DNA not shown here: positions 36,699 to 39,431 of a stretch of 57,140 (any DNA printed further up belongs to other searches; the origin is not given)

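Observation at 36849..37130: Class III ribonucleotide reductase with a fused C-terminal glutaredoxin/NrdH-like domain and no adjacent activase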

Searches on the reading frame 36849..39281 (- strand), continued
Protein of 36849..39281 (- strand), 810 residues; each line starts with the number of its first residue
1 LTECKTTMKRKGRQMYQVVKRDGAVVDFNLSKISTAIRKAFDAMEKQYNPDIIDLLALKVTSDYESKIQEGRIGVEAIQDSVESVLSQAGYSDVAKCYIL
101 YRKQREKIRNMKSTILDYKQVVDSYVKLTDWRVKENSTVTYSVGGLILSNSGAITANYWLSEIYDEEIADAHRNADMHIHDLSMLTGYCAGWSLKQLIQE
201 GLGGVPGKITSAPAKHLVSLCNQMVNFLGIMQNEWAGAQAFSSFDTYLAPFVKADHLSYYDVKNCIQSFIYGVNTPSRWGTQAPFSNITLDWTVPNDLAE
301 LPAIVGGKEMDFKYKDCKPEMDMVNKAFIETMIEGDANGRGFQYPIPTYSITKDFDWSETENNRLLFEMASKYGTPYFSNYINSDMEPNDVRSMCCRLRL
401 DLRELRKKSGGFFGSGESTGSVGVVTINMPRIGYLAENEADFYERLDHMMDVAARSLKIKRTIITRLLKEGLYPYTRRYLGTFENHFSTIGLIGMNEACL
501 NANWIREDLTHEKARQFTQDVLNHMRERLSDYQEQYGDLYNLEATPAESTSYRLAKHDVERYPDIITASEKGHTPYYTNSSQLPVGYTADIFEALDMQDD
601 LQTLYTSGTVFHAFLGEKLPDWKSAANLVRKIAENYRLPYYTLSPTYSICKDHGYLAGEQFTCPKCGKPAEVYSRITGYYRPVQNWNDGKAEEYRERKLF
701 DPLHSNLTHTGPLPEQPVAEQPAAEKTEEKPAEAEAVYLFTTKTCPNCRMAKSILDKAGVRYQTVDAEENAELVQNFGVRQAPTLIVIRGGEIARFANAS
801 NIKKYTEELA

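Call 78: find_related_loci(query=window:36849-39239:-, collection=viral_contigs, flank=3000)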
Query window:36849-39239:- (796 aa) in viral_contigs; peptide patterns used: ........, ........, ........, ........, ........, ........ (x = any residue, [..] = any of these).
47 stretches matched a pattern; 40 encode a relative of the query (tblastn E <= 1e-3); 40 distinct loci.
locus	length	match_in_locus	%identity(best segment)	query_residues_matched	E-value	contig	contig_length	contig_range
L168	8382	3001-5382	74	1-794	0e+0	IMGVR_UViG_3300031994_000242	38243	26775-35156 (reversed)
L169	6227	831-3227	73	1-794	0e+0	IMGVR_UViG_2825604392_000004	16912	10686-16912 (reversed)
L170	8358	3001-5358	74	1-789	0e+0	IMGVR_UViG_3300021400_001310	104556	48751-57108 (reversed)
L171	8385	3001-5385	71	1-793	0e+0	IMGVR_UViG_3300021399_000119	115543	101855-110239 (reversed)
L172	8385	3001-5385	71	1-793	0e+0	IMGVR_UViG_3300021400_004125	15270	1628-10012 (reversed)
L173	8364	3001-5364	73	1-793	0e+0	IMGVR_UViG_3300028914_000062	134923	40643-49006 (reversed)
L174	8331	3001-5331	72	1-791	0e+0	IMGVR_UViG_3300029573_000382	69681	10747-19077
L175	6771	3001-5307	70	2-772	0e+0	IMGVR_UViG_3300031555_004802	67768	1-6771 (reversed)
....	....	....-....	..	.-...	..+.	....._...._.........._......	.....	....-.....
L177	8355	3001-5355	70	3-774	0e+0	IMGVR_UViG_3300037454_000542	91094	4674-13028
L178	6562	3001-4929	75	101-772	0e+0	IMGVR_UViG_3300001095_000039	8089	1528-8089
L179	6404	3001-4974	74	101-791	0e+0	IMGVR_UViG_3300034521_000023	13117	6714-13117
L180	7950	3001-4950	74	96-772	0e+0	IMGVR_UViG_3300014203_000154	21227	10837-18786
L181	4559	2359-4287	74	101-772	0e+0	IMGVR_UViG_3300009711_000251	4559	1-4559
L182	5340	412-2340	75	101-772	0e+0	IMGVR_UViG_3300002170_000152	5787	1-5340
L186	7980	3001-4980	72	101-791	0e+0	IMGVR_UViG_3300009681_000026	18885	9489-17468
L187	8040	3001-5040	70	86-795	0e+0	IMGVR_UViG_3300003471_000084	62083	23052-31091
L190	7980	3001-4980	71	101-793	0e+0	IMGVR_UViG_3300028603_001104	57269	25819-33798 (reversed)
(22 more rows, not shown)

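Call 84: search_protein_families(library=phrogs, proteins=[L190:517-1320:+, L190:1565-2017:+, L190:2494-2943:+, L190:6153-6779:+, L187:431-1435:+, L187:2076-2723:+, L187:6027-6815:+, L187:7205-7804:+, L186:56-1282:+, L186:6723-7334:+], max_evalue=0.00001)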
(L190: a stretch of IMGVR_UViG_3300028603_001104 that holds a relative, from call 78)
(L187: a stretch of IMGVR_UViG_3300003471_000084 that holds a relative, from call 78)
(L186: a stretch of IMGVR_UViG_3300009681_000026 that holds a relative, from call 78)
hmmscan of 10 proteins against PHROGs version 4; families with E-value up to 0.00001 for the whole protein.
L190:517-1320:+ (267 aa): 1 family
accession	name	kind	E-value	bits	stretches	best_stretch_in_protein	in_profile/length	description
phrog_6721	-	unknown function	4.5e-78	262.8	1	19-263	6-215/218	-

L190:1565-2017:+ (150 aa): 6 families
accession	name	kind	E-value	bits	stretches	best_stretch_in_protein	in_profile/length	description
phrog_174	-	DNA, RNA and nucleotide metabolism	1.9e-43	150.5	1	6-145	109-227/384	dCMP deaminase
phrog_2369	-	DNA, RNA and nucleotide metabolism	1.9e-25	91.1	1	12-144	4-126/195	dCMP deaminase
phrog_18355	-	DNA, RNA and nucleotide metabolism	4e-09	37.4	1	84-145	2-51/52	deoxycytidinylate deaminase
phrog_20648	-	DNA, RNA and nucleotide metabolism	1.1e-07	32.4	1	18-140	11-116/311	dCMP deaminase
phrog_9198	-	unknown function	7.3e-07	29.2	0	82-140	383-432/531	-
phrog_20806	-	DNA, RNA and nucleotide metabolism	1.1e-06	29.8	1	81-144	13-64/97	deoxycytidinylate deaminase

L190:2494-2943:+ (149 aa): 3 families
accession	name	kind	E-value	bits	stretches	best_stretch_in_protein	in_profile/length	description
phrog_626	-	DNA, RNA and nucleotide metabolism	1.7e-42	145.8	1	1-144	1-156/164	anaerobic ribonucleotide reductase small subunit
phrog_2076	-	moron, auxiliary metabolic gene and host takeover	1.6e-11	45.2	1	9-84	25-107/247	QueE-like radical SAM domain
phrog_20267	-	DNA, RNA and nucleotide metabolism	3.6e-08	34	1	95-138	2-45/61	anaerobic ribonucleoside reductase small subunit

L190:6153-6779:+ (208 aa): 2 families
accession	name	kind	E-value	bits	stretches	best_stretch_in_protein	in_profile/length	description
phrog_3953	-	DNA, RNA and nucleotide metabolism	8.3e-81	271.1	1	24-207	1-184/186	exonuclease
phrog_69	-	DNA, RNA and nucleotide metabolism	5.4e-13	49.7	1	60-191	117-288/501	exonuclease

L187:431-1435:+ (334 aa): 1 family
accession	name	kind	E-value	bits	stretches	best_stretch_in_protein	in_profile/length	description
phrog_6721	-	unknown function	2.4e-66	224.5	1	1-245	7-216/218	-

L187:2076-2723:+ (215 aa): 1 family
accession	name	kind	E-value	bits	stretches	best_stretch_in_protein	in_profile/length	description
phrog_6802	-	unknown function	1.5e-32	113.4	1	1-107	1-109/122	-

L187:6027-6815:+ (262 aa): 1 family
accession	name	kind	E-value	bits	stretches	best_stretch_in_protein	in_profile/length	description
phrog_29396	-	unknown function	2.8e-79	267.3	1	3-262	2-264/264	-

L187:7205-7804:+ (199 aa): 2 families
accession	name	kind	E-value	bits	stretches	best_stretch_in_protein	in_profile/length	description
phrog_3953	-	DNA, RNA and nucleotide metabolism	5.2e-82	275.1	1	15-198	1-184/186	exonuclease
phrog_69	-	DNA, RNA and nucleotide metabolism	7.2e-14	52.6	1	24-165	84-272/501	exonuclease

L186:56-1282:+ (408 aa): 2 families
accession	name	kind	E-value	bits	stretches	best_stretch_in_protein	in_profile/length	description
phrog_62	-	DNA, RNA and nucleotide metabolism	5.4e-65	220.7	1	1-403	693-1131/1881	DNA helicase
phrog_16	-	DNA, RNA and nucleotide metabolism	4.9e-07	29.3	1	2-380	270-598/986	DNA helicase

L186:6723-7334:+ (203 aa): 2 families
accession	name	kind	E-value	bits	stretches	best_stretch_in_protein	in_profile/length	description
phrog_3953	-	DNA, RNA and nucleotide metabolism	6.4e-84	281.3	1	19-202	1-184/186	exonuclease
phrog_69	-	DNA, RNA and nucleotide metabolism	1.4e-12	48.4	1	57-168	119-266/501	exonuclease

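Call 87: search_dna_similar(query=window:36849-39239:-, collection=phages, mode=protein, max_rows=25, max_evalue=1e-20)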
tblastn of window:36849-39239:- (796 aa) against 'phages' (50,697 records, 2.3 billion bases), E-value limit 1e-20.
Records with a match: 12; places in all: 12; records where one place covers at least 80% of the query: 1.
Best place of each record, by identity: 60-80% 1; <60% 11.
By first word of the organism name: Clostridium 7; uncultured 2; Bacteriophage 1; Oceanotoga 1; Methanobacterium 1.
By host as written in the record: - 6; Clostridium sp. 3; Oceanotoga teriensis UFV_LIMV02 1; Methanothermobacter thermautotrophicus 1; Clostridium botulinum D str. 1873 1.
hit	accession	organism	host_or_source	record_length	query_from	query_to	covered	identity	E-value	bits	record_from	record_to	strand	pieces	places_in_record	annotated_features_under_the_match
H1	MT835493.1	Bacteriophage sp.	human fecal samples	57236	1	793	100%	76.1%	0e+0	1231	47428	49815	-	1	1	record has no annotation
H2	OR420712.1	Oceanotoga phage vB_OteS-UFV02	Oceanotoga teriensis UFV_LIMV02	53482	101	684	73%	49.3%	8e-162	526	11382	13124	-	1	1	ribonucleotide reductase of class III (anaerobic), large subunit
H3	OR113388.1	Clostridium phage vB_CtyS-FA88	Clostridium sp.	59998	101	683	73%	46.2%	3e-148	487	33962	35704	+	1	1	nrdD: putative anaerobic ribonucleoside-triphosphate reductase | hypothetical protein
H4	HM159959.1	Clostridium phage phiCTP1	-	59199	101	683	73%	46.0%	2e-147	484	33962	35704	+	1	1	putative anaerobic ribonucleoside-triphosphate reductase | putative glutaredoxin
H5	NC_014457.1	Clostridium phage phiCTP1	-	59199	101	683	73%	46.0%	2e-147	484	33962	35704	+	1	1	putative anaerobic ribonucleoside-triphosphate reductase | putative glutaredoxin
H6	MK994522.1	Methanobacterium virus PhiF1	Methanothermobacter thermautotrophicus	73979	139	687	69%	31.6%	2e-57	219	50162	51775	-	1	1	putative anearobic ribonucleoside triphosphate reductase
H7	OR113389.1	Clostridium phage vB_CtyS-FA67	Clostridium sp.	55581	86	545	58%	26.4%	1e-28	130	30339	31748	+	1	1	hypothetical protein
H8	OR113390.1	Clostridium phage vB_CtyS-FA70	Clostridium sp.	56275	86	545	58%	26.4%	1e-28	130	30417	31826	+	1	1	hypothetical protein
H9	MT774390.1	uncultured phage cr85_1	human feces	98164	3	275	34%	29.7%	3e-21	106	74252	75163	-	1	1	putative anaerobic ribonucleoside triphosphate reductase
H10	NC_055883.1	uncultured phage cr85_1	human feces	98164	3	275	34%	29.7%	3e-21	106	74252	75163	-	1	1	anaerobic ribonucleoside reductase large subunit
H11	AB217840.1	Clostridium botulinum D phage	-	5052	413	686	34%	27.1%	7e-21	104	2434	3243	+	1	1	putative anaerobic ribonucleotide reductase large subunit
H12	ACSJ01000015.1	Clostridium phage D-1873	Clostridium botulinum D str. 1873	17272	413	686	34%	27.1%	9e-21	104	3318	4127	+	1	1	anaerobic ribonucleoside-triphosphate reductase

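Call 88: get_annotated_region(hit=H5, flank=3000)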
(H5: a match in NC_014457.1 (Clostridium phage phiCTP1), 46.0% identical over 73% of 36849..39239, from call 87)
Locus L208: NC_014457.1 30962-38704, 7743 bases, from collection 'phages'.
description: Clostridium phage phiCTP1, complete genome.
organism: Clostridium phage phiCTP1 (NCBI taxid 871584)
taxonomy: Viruses; Duplodnaviria; Heunggongvirae; Uroviricota; Caudoviricetes
host: -; source: -; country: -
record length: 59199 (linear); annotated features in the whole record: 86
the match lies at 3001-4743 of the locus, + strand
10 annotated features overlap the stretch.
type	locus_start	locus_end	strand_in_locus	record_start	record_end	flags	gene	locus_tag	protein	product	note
CDS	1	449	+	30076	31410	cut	-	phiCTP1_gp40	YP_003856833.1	putative replicative DNA helicase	ORF40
CDS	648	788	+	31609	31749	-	-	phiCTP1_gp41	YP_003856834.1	hypothetical protein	ORF41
CDS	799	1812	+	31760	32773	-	-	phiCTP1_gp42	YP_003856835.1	putative DNA primase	ORF42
CDS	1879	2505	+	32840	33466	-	-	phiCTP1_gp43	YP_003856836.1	putative response regulator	ORF43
CDS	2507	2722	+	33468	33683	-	-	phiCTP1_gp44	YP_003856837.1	hypothetical protein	ORF44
CDS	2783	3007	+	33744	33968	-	-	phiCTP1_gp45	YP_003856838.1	putative glutaredoxin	ORF45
CDS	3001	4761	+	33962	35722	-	-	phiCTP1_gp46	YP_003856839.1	putative anaerobic ribonucleoside-triphosphate reductase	ORF46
CDS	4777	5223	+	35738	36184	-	-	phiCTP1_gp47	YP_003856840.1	hypothetical protein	ORF47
CDS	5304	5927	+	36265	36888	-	-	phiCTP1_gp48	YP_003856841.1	single strand DNA binding protein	ORF48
CDS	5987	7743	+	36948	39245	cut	-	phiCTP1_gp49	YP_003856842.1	DNA polymerase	ORF49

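Call 89: get_annotated_region(hit=H2, flank=2500)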
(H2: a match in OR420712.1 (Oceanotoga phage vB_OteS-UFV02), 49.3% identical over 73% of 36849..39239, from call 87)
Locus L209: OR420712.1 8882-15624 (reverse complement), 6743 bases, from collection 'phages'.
description: Oceanotoga phage vB_OteS-UFV02, complete genome.
organism: Oceanotoga phage vB_OteS-UFV02 (NCBI taxid 3144840)
taxonomy: Viruses; Duplodnaviria; Heunggongvirae; Uroviricota; Caudoviricetes
host: Oceanotoga teriensis UFV_LIMV02; source: production water from offshore oil exploration; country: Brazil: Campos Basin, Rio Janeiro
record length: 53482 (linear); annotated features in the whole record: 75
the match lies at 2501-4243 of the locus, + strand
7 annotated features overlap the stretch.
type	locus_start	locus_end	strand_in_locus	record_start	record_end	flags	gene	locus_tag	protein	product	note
CDS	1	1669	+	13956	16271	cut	-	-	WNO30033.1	DNA polymerase I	-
CDS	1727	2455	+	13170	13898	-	-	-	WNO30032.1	antirepressor protein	-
CDS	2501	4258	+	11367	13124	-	-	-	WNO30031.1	ribonucleotide reductase of class III (anaerobic), large subunit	-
CDS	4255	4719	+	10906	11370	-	-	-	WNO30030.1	hypothetical protein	-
CDS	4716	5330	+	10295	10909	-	-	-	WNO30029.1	thymidylate kinase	-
CDS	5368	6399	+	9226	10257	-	-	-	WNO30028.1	hypothetical protein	-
CDS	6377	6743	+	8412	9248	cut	-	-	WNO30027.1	hypothetical protein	-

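Call 94: get_annotated_region(hit=H1, flank=4000)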
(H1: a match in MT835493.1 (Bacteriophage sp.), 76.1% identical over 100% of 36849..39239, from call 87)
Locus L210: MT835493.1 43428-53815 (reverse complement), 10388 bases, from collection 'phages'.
description: UNVERIFIED: Bacteriophage sp. clone scaffold_36 genomic sequence.
organism: Bacteriophage sp. (NCBI taxid 38018)
taxonomy: Viruses
host: -; source: human fecal samples; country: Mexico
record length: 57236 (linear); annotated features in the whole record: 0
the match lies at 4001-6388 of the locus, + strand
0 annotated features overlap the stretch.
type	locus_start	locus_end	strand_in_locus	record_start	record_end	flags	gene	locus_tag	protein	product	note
